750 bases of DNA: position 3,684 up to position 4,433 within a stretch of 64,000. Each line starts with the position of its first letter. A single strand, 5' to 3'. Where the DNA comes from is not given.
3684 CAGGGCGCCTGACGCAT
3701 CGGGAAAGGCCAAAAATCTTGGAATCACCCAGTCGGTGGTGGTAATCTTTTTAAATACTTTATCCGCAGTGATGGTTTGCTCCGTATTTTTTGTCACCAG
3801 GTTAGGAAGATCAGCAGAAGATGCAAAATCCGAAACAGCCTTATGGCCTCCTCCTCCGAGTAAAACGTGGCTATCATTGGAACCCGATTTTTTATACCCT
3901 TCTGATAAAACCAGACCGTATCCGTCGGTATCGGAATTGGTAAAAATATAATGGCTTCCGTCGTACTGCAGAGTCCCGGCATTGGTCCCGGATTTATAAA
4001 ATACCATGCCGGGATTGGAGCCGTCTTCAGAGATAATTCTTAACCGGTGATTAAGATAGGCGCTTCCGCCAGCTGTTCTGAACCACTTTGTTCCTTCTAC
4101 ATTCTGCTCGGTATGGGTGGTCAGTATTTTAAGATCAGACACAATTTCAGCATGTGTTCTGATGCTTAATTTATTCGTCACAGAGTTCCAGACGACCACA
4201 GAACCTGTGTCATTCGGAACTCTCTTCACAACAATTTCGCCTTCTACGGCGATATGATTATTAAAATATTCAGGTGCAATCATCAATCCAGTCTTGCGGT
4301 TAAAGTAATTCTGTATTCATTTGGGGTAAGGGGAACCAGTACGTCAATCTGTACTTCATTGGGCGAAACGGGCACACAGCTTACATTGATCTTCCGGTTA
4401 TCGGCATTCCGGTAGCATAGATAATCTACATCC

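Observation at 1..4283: Compositional mosaic inside the giant fibre-like gene: GC-moderate 5' end, AT-rich distal repeats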

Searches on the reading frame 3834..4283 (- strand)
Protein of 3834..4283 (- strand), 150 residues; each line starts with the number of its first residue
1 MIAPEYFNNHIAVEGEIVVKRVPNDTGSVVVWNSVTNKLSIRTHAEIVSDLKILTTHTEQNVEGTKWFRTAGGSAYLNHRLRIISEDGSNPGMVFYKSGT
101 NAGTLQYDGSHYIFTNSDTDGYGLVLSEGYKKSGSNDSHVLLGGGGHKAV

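Call 31: find_related_loci(query=A1, collection=genome_contigs, flank=10000)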
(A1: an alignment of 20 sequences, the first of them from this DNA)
Query A1 (150 aa) in genome_contigs; peptide patterns used: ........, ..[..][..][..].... (x = any residue, [..] = any of these).
43 stretches matched a pattern; 32 encode a relative of the query (tblastn E <= 1e-3); 32 distinct loci.
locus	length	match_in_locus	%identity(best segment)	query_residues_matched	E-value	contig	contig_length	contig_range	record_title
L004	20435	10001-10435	63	1-145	7e-58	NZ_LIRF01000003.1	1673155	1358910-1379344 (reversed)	Chryseobacterium sp. ERMR1:04 contig03, whole genome shotgun sequence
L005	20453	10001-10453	58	1-150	2e-52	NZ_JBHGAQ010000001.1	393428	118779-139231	Chryseobacterium sp. sg2396 Scaffold1, whole genome shotgun sequence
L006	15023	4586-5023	59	1-146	2e-50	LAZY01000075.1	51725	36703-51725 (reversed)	Chryseobacterium indologenes strain J31 contig_75, whole genome shotgun sequence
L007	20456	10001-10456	55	1-150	6e-50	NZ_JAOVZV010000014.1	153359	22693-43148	Chryseobacterium luquanense strain KC 927 contig14, whole genome shotgun sequence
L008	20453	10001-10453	55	1-150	4e-47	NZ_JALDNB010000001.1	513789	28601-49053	Chryseobacterium aahli strain cx-42 Scaffold1_1, whole genome shotgun sequence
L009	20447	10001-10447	54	1-150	2e-46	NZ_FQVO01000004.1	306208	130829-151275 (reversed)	Chryseobacterium takakiae strain DSM 26898, whole genome shotgun sequence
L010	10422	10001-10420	56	1-139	3e-46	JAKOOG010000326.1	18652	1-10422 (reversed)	MAG: Weeksellaceae bacterium isolate S8 k127_37186114_S_bin.8, whole genome shotgun sequence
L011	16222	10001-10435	55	1-145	1e-45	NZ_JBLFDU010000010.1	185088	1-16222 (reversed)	Chryseobacterium sp. T20 NODE_10_length_185088_cov_80.989120, whole genome shotgun sequence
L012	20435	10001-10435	54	1-145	1e-45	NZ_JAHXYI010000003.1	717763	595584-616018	Chryseobacterium sp. GVT01B NODE_3_length_717763_cov_51.8706, whole genome shotgun sequence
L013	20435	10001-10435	54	1-145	3e-45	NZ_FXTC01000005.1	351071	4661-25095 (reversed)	Chryseobacterium rhizoplanae strain DSM 29371, whole genome shotgun sequence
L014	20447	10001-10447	55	1-146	4e-45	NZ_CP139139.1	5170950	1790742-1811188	Chryseobacterium sp. HR92 chromosome, complete genome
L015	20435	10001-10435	56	1-145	5e-45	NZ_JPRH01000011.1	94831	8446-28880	Chryseobacterium soli strain DSM 19298 Contig11, whole genome shotgun sequence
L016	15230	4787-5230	55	1-145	4e-45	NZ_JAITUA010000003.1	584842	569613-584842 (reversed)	MAG: Chryseobacterium sp. isolate Sph363_bin39 k119_20707, whole genome shotgun sequence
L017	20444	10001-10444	54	1-145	5e-44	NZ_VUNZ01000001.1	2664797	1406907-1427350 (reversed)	Chryseobacterium sediminis strain IMT-174 Chryseobacteium.sediminis-2_scaffold1, whole genome shotgun sequence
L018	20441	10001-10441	49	1-147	4e-44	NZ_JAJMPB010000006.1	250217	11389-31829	Chryseobacterium sp. LC2016-29 Chryseo_sp.LC2016-29_contig_6, whole genome shotgun sequence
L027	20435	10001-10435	51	1-145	1e-39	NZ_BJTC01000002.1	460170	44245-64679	Chryseobacterium sp. ON_d1 sequence02, whole genome shotgun sequence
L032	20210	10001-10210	58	1-74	2e-23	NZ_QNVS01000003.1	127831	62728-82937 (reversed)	Chryseobacterium piscium strain CCUG 51923 contig003, whole genome shotgun sequence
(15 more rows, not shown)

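Call 37: search_protein_families(library=pfam, proteins=[L014:1499-2356:+, L014:2411-3292:+, L014:3997-4734:+, L014:5404-6720:+, L014:6798-7367:+, L014:7364-7804:+, L014:14997-15443:-, L014:15946-16797:+, L014:16800-18218:+], max_evalue=0.01)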
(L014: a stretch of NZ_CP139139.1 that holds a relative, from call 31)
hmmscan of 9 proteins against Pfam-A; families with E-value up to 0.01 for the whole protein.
L014:1499-2356:+ (285 aa): 0 families

L014:2411-3292:+ (293 aa): 0 families

L014:3997-4734:+ (245 aa): 0 families

L014:5404-6720:+ (438 aa): 2 families
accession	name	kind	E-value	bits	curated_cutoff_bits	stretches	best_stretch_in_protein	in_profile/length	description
PF00004.35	AAA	-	1.7e-27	96.8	21.2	1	231-355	1-129/131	ATPase family associated with various cellular activities (AAA)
PF20720.3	nSTAND3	-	0.00073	19.7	27.2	1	231-369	20-151/155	Novel STAND NTPase 3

L014:6798-7367:+ (189 aa): 0 families

L014:7364-7804:+ (146 aa): 1 family
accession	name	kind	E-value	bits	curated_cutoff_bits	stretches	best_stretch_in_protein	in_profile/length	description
PF00959.24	Phage_lysozyme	-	1e-29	103.8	22.3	1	13-139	2-125/125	Phage lysozyme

L014:14997-15443:- (148 aa): 0 families

L014:15946-16797:+ (283 aa): 2 families
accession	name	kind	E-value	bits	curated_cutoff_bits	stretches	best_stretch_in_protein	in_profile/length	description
PF08032.17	SpoU_sub_bind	-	0.0032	18.2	22.8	1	128-178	10-60/76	RNA 2'-O ribose methyltransferase substrate binding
PF08702.15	Fib_alpha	-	0.007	17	29.9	0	121-173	77-127/143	Fibrinogen alpha/beta chain family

L014:16800-18218:+ (472 aa): 0 families

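Call 38: search_protein_families(library=phrogs, proteins=[L014:1499-2356:+, L014:2411-3292:+, L014:3997-4734:+, L014:5404-6720:+, L014:6798-7367:+, L014:7364-7804:+, L014:14997-15443:-, L014:15946-16797:+, L014:16800-18218:+], max_evalue=0.001)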
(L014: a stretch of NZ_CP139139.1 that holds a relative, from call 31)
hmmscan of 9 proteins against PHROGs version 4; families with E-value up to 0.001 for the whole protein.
L014:1499-2356:+ (285 aa): 0 families

L014:2411-3292:+ (293 aa): 0 families

L014:3997-4734:+ (245 aa): 0 families

L014:5404-6720:+ (438 aa): 13 families
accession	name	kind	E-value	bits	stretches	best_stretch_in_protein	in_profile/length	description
phrog_3757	-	unknown function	5.6e-59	201.4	1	183-428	86-326/367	-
phrog_10401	-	other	1.8e-53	183.3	1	205-396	438-628/667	ATPase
phrog_9172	-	unknown function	1.3e-22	81.3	1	210-410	91-300/509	-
phrog_30773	-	unknown function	1.1e-13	51.4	1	231-407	199-384/666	-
phrog_8638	-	unknown function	4.2e-13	49.7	1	224-409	301-495/568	-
phrog_29662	-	other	1.6e-12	48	1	192-397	318-514/548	ATP-dependent protease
phrog_7485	-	unknown function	2.1e-12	47.7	1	177-398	180-396/430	-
phrog_168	-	DNA, RNA and nucleotide metabolism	4.2e-11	44.1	1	229-429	43-238/314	clamp loader of DNA polymerase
phrog_4339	-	unknown function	1.1e-10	42.2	1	182-325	274-392/552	-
phrog_11838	-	DNA, RNA and nucleotide metabolism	4.8e-07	30.3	1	189-404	7-206/420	clamp loader of DNA polymerase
phrog_4871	-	other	1.4e-06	28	1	252-369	247-366/764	ATP-dependent protease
phrog_16448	-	other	0.0004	19.8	1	210-391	430-632/680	ATPase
phrog_249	-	moron, auxiliary metabolic gene and host takeover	0.00074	19.9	0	219-297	118-204/380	porphyrin biosynthesis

L014:6798-7367:+ (189 aa): 0 families

L014:7364-7804:+ (146 aa): 6 families
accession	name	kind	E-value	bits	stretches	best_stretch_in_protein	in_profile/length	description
phrog_7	-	lysis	3.4e-41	142.2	1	1-144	552-696/873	endolysin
phrog_33083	-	lysis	6.4e-21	75.5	1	1-143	1-140/456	endolysin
phrog_10457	-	lysis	3.1e-10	41.1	1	61-145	13-95/95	endolysin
phrog_16615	-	other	2.1e-07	31.1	1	4-143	200-348/529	peptidase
phrog_7910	-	lysis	4e-06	28.3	1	67-141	13-89/96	endolysin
phrog_28234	-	lysis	7.3e-06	26.3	1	30-144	100-220/372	endolysin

L014:14997-15443:- (148 aa): 0 families

L014:15946-16797:+ (283 aa): 1 family
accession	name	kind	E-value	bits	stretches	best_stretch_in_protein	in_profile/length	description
phrog_19602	-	tail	6.4e-10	39.4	1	131-214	210-290/504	tail fiber protein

L014:16800-18218:+ (472 aa): 17 families
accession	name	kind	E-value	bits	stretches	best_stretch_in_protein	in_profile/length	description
phrog_3018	-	head and packaging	6.7e-22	79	2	335-416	94-184/341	head decoration protein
phrog_38707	-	unknown function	3.2e-19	70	1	93-254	359-517/675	-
phrog_7389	-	tail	5.5e-19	69.2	1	327-404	330-405/732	tail fiber protein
phrog_5181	-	unknown function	6.3e-18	65.4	1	337-424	364-450/763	-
phrog_38759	-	unknown function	5.4e-16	59.2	1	340-432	59-155/920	-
phrog_33377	-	unknown function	1.1e-13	51.4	1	338-402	63-127/456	-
phrog_15439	-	other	6.8e-12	46.9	1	164-258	27-113/290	peptidase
phrog_1446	-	tail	1.1e-08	35.8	1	168-232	72-133/251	minor tail protein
phrog_6002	-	head and packaging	3.7e-08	32.4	1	52-161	246-351/1183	virion structural protein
phrog_24573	-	unknown function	6.9e-08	32.1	1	338-404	353-419/780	-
phrog_24819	-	unknown function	1.5e-05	24.3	1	231-303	28-101/823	-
phrog_5596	-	unknown function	2.3e-05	24.4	1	164-199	37-72/451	-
phrog_8378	-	tail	2.3e-05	23.4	1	335-406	331-398/1446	tail fiber protein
phrog_13892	-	tail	8.7e-05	22.7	1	174-348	458-640/676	minor tail protein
phrog_28171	-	unknown function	0.0001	22.1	1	115-198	63-140/476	-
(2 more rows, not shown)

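Call 46: search_protein_families(library=pfam, proteins=[L032:264-1283:+, L032:1297-2934:+, L032:2937-3551:+, L032:3837-6611:+, L032:6645-6956:+, L032:6953-7648:+, L027:140-4501:+, L027:4506-5084:+, L027:5110-5703:+, L027:5732-7093:+], max_evalue=0.01)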
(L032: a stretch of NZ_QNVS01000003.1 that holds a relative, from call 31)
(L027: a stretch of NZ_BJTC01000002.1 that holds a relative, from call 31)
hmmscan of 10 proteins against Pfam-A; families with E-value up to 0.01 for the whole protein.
L032:264-1283:+ (339 aa): 0 families

L032:1297-2934:+ (545 aa): 1 family
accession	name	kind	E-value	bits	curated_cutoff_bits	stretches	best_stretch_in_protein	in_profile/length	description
PF00041.27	fn3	-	0.0017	18.9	25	1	300-373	4-79/84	Fibronectin type III domain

L032:2937-3551:+ (204 aa): 2 families
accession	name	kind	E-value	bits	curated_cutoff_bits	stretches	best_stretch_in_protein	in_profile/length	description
PF13472.12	Lipase_GDSL_2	-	6.4e-10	40.2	32.9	1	23-193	3-177/178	GDSL-like Lipase/Acylhydrolase family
PF00657.28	Lipase_GDSL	-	1.7e-05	25.5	23.6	1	23-195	5-204/208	GDSL-like Lipase/Acylhydrolase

L032:3837-6611:+ (924 aa): 1 family
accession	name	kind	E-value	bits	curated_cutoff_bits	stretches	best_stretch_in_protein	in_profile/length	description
PF06605.17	Prophage_tail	-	2.2e-09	37.8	31.3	1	124-451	27-223/250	Prophage endopeptidase tail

L032:6645-6956:+ (103 aa): 0 families

L032:6953-7648:+ (231 aa): 1 family
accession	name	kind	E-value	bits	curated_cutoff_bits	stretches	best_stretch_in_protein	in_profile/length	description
PF20647.2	DUF6808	-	2.5e-06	27.8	24.4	1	189-229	48-86/86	Domain of unknown function (DUF6808)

L027:140-4501:+ (1453 aa): 0 families

L027:4506-5084:+ (192 aa): 0 families

L027:5110-5703:+ (197 aa): 0 families

L027:5732-7093:+ (453 aa): 2 families
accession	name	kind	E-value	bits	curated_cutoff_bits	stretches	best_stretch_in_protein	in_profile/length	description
PF01471.23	PG_binding_1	-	1e-11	45.2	23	1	170-225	2-57/57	Putative peptidoglycan binding domain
PF05257.22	CHAP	-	0.00046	21.1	26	1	32-106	4-65/81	CHAP domain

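Call 47: search_protein_families(library=phrogs, proteins=[L032:264-1283:+, L032:1297-2934:+, L032:2937-3551:+, L032:3837-6611:+, L032:6645-6956:+, L032:6953-7648:+, L027:140-4501:+, L027:4506-5084:+, L027:5110-5703:+, L027:5732-7093:+], max_evalue=0.001)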
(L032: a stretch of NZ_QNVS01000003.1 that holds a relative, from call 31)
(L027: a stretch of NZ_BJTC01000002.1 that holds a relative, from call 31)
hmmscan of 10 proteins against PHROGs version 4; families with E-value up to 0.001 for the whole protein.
L032:264-1283:+ (339 aa): 2 families
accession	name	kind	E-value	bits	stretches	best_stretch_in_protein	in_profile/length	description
phrog_14220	-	unknown function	3.8e-41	142.5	1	3-203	185-387/401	-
phrog_6305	-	tail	6e-20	72.7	1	6-145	6-148/314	tail protein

L032:1297-2934:+ (545 aa): 3 families
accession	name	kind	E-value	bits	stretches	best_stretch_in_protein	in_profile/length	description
phrog_1696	-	tail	3.8e-12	45.1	1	290-385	209-305/2079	major tail protein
phrog_6813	-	unknown function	4.1e-09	36.2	1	286-375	599-689/907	-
phrog_36751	-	tail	6.2e-05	22.3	1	267-385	670-795/1057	minor tail protein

L032:2937-3551:+ (204 aa): 2 families
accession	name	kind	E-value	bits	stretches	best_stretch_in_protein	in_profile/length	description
phrog_14008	-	unknown function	1.5e-06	28.7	1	41-201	74-231/234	-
phrog_6102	-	moron, auxiliary metabolic gene and host takeover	4.1e-05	23.5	1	51-196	73-218/442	lipase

L032:3837-6611:+ (924 aa): 6 families
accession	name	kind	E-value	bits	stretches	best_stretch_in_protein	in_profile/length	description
phrog_19846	-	unknown function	7.8e-199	664.1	2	18-689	17-691/1272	-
phrog_15074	-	unknown function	6.8e-133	445.7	2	245-676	276-716/1773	-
phrog_31303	-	unknown function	5.3e-123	412.7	1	8-778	9-776/980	-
phrog_17422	-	unknown function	3.2e-44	152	1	25-491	19-480/961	-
phrog_22546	-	unknown function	1.1e-40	140.2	1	27-491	22-484/1386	-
phrog_3558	-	tail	6.2e-05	22.6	0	388-452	296-360/1047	tail protein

L032:6645-6956:+ (103 aa): 0 families

L032:6953-7648:+ (231 aa): 0 families

L027:140-4501:+ (1453 aa): 0 families

L027:4506-5084:+ (192 aa): 0 families

L027:5110-5703:+ (197 aa): 0 families

L027:5732-7093:+ (453 aa): 4 families
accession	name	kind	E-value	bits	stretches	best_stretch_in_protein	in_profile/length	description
phrog_1493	-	lysis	1.1e-12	48.9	1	149-236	226-316/394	endolysin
phrog_2649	-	lysis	4e-07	31.1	1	163-232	174-242/261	endolysin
phrog_329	-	tail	0.00018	20.9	1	2-137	533-650/949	minor tail protein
phrog_1224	-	head and packaging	0.00035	20.9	1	171-226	11-65/438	endolysin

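Call 49: find_related_loci(query=A1, collection=viral_contigs, flank=10000)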
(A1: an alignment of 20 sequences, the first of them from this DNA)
Query A1 (150 aa) in viral_contigs; peptide patterns used: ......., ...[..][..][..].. (x = any residue, [..] = any of these).
4 stretches matched a pattern; 1 encode a relative of the query (tblastn E <= 1e-3); 1 distinct loci.
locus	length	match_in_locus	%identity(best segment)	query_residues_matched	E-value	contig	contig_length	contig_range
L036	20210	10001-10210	58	1-74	7e-25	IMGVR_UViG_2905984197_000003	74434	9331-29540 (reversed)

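Call 50: search_protein_families(library=pfam, proteins=[L007:3-1637:+, L007:1640-2320:+, L007:2672-3412:+, L007:4212-4622:+, L011:1378-3660:+, L004:3141-4652:+, L011:15041-15583:+, L018:16542-20441:+, L004:192-1586:+, L014:16800-18218:+], max_evalue=0.01)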
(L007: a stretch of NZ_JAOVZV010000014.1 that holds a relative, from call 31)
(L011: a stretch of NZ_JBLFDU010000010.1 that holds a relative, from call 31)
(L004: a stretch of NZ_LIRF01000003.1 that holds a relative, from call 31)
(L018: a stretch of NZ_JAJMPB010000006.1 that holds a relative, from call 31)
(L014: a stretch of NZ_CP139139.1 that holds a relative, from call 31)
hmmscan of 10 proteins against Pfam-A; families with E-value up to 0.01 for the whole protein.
L007:3-1637:+ (544 aa): 2 families
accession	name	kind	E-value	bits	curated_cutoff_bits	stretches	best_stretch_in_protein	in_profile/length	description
PF13930.12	Endonuclea_NS_2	-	6.6e-05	23.6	27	1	339-401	53-117/132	DNA/RNA non-specific endonuclease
PF12836.13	HHH_3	-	0.0068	16.9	27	0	484-536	5-60/65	Helix-hairpin-helix motif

L007:1640-2320:+ (226 aa): 0 families

L007:2672-3412:+ (246 aa): 0 families

L007:4212-4622:+ (136 aa): 4 families
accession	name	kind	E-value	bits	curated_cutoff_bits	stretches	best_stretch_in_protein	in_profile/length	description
PF21785.3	Bflower_2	-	5.9e-45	152.2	38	1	19-134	1-112/112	5-fold beta-flower protein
PF09467.15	Yopt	-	0.00087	19.7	25.5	0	46-59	41-54/71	Hypothetical protein Yopt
PF21784.3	Bflower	-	0.0033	18.2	25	0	27-86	8-65/116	4-fold beta flower protein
PF10902.13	WYL_2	-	0.0059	17.3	26.7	0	80-119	14-59/74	WYL_2, Sm-like SH3 beta-barrel fold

L011:1378-3660:+ (760 aa): 1 family
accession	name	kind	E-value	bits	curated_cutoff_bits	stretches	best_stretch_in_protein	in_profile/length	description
PF13472.12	Lipase_GDSL_2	-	0.00034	21.6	32.9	1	568-748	2-177/178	GDSL-like Lipase/Acylhydrolase family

L004:3141-4652:+ (503 aa): 1 family
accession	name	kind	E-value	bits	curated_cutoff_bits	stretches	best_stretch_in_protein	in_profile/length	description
PF16255.11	Lipase_GDSL_lke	-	0.0089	15.8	29.2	0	94-132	47-86/203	GDSL-like Lipase/Acylhydrolase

L011:15041-15583:+ (180 aa): 0 families

L018:16542-20441:+ (1300 aa): 1 family
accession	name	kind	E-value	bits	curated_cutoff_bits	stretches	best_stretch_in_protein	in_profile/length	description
PF08757.17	CotH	-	1.5e-07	31.7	23.8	1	800-895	130-221/322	CotH kinase protein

L004:192-1586:+ (464 aa): 0 families

L014:16800-18218:+ (472 aa): 0 families

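Call 51: search_protein_families(library=phrogs, proteins=[L007:3-1637:+, L007:1640-2320:+, L007:2672-3412:+, L007:4212-4622:+, L011:1378-3660:+, L004:3141-4652:+, L011:15041-15583:+, L018:16542-20441:+, L004:192-1586:+], max_evalue=0.001)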
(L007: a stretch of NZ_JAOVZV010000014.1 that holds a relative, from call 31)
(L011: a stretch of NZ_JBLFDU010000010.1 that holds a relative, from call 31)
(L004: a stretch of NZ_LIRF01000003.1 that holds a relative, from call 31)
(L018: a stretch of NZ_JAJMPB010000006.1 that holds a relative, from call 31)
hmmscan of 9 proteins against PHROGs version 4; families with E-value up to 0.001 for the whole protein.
L007:3-1637:+ (544 aa): 2 families
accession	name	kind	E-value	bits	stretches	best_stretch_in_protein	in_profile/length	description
phrog_1535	-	tail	0.00021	20.6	1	21-186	776-928/1152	tail length tape measure protein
phrog_4200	-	tail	0.00035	20.2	1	8-154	422-569/732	tail length tape measure protein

L007:1640-2320:+ (226 aa): 0 families

L007:2672-3412:+ (246 aa): 0 families

L007:4212-4622:+ (136 aa): 1 family
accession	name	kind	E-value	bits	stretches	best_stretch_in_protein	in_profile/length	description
phrog_18536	-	unknown function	2.2e-20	73.6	1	6-117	11-123/141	-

L011:1378-3660:+ (760 aa): 0 families

L004:3141-4652:+ (503 aa): 0 families

L011:15041-15583:+ (180 aa): 0 families

L018:16542-20441:+ (1300 aa): 3 families
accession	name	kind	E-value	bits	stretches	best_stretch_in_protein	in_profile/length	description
phrog_14959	-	unknown function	1.2e-142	477.8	2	49-784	490-1328/2494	-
phrog_24896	-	unknown function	5.5e-81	273.8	1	52-986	91-1096/1110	-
phrog_9915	-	unknown function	3.3e-26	91.9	1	56-758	63-753/1813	-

L004:192-1586:+ (464 aa): 0 families

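Call 62: search_protein_families(library=padloc, proteins=[L014:5404-6720:+, L014:6798-7367:+], max_evalue=0.01)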
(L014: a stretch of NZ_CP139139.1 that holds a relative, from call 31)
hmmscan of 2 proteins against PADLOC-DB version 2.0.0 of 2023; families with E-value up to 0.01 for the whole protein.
L014:5404-6720:+ (438 aa): 7 families
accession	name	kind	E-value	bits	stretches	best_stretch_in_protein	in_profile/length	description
PDLC02196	IetA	-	4.1e-35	119.9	1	185-414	84-308/374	-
PDLC04232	IetA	-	3.6e-28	96.9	1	181-409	74-298/330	-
PDLC02195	IetA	-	1.4e-26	91.7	1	215-413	119-321/395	-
PDLC04231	IetA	-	3.7e-19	67.6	1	185-363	79-252/262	-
PDLC00914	TRIP13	-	2.6e-13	48.1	1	231-388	74-247/302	TRIP13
PDLC00915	TRIP13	-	2.6e-09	34.9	1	231-371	66-224/302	TRIP13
PDLC03838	DolB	-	2.2e-08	31.7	1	230-391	168-338/375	-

L014:6798-7367:+ (189 aa): 0 families

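Call 85: find_homologous_proteins(query=L007:1640-2320:+)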
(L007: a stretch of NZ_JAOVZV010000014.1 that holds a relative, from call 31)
Query L007:1640-2320:+ (226 aa): 20 proteins with E <= 0.001 among 261 candidates.
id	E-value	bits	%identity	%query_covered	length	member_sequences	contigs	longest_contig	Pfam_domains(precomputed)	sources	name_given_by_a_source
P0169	5.7e-141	486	95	100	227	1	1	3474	-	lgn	-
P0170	1.2e-137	475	92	100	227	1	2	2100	-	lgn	-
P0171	1.4e-131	455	88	100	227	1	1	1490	-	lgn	-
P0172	6.3e-128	443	87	100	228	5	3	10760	-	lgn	-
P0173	3.6e-126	437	85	100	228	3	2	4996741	-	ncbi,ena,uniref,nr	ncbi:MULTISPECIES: hypothetical protein [Chryseobacterium]|uniref:hypothetical protein n=1 Tax=Chrys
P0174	2.0e-125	435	83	100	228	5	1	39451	-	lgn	-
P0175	1.3e-113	396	79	100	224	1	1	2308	-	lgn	-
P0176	3.7e-111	388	77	100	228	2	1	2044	-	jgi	jgi:hypothetical protein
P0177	4.1e-103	362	71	100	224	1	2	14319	-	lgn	-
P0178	1.9e-102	360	73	100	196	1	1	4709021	-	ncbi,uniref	ncbi:hypothetical protein [Chryseobacterium balustinum]|uniref:hypothetical protein n=1 Tax=Chryseob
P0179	1.4e-100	354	70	100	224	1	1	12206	-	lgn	-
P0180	1.8e-98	347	69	100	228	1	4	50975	-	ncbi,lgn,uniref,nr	ncbi:hypothetical protein DRF62_10065 [Chryseobacterium piscium]|uniref:SMI1/KNR4 family protein n=1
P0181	2.4e-97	343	70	100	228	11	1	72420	-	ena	-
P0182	1.7e-92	327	66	98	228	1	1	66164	-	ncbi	-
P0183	3.5e-92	326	64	98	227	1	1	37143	-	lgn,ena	-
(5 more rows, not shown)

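Call 86: find_encoding_contigs(protein=P0173, flank=10000, max_places=2)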
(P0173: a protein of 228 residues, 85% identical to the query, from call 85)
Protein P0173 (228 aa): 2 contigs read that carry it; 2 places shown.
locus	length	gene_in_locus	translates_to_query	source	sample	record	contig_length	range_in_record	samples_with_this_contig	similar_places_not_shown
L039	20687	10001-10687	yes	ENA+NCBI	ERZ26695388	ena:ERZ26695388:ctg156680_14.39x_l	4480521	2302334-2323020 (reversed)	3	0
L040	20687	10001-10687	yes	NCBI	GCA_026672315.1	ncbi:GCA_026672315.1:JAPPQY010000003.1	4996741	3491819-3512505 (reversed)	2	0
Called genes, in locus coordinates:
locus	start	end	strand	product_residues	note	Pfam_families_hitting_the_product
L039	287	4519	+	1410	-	-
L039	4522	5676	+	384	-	-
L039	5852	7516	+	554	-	-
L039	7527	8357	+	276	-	-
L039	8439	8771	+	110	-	-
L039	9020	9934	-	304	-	PF12762:DDE_Tnp_IS1595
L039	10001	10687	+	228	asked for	-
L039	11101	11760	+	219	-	-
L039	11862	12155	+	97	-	PF12799:LRR_4 (faint)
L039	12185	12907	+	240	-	-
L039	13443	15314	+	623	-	PF26696:PTL_trimer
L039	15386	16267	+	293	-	-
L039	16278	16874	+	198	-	-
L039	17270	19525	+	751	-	-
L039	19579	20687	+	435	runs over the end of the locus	PF00004:AAA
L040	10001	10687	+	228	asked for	-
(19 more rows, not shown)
